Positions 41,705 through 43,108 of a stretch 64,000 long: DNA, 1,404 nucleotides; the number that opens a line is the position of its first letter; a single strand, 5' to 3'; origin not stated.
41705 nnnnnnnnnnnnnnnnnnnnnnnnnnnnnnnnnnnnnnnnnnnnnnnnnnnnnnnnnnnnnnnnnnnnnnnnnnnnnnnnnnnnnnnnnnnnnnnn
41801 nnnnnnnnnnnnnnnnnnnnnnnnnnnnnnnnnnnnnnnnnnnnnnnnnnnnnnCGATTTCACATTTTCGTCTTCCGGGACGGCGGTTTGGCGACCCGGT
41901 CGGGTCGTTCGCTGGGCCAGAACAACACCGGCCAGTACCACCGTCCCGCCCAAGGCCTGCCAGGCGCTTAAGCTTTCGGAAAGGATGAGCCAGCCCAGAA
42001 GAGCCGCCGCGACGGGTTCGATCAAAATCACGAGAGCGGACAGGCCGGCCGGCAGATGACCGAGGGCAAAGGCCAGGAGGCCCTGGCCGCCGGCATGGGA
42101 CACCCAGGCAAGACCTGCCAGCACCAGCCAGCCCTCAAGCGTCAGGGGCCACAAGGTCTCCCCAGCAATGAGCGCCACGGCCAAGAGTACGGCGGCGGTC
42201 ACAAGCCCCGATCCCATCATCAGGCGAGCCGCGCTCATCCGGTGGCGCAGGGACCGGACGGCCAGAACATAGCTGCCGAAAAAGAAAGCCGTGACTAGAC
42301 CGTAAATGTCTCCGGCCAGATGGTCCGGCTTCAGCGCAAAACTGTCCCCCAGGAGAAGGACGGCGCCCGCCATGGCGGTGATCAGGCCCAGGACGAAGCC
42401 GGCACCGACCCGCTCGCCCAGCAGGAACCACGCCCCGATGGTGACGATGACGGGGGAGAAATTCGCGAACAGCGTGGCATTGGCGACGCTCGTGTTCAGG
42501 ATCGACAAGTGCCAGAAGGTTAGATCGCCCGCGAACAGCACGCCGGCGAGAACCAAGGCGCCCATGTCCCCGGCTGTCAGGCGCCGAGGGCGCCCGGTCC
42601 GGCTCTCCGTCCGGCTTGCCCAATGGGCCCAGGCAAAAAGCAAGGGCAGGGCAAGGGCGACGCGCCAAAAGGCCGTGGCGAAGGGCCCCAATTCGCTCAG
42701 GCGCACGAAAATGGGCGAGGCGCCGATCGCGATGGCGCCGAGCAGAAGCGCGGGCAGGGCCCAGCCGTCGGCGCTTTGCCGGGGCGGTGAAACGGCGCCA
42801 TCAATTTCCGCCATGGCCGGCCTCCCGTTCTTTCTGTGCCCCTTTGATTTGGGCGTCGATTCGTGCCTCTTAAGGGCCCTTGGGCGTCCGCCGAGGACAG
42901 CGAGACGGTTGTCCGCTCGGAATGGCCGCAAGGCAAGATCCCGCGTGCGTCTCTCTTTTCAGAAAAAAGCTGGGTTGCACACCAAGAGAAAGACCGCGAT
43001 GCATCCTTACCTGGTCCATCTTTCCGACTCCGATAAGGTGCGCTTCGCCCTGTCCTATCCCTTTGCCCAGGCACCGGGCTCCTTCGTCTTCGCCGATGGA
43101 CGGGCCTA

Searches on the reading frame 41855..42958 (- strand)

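Call 72: search_protein_families(library=pfam, proteins=[window:41855-42958:-], max_evalue=0.00001)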
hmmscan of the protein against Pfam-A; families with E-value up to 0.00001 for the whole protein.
window:41855-42958:- (368 aa): 1 family
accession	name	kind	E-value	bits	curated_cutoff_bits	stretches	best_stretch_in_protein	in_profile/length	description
PF00892.27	EamA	-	6e-30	104.7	28.2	2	215-347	2-132/135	EamA-like transporter family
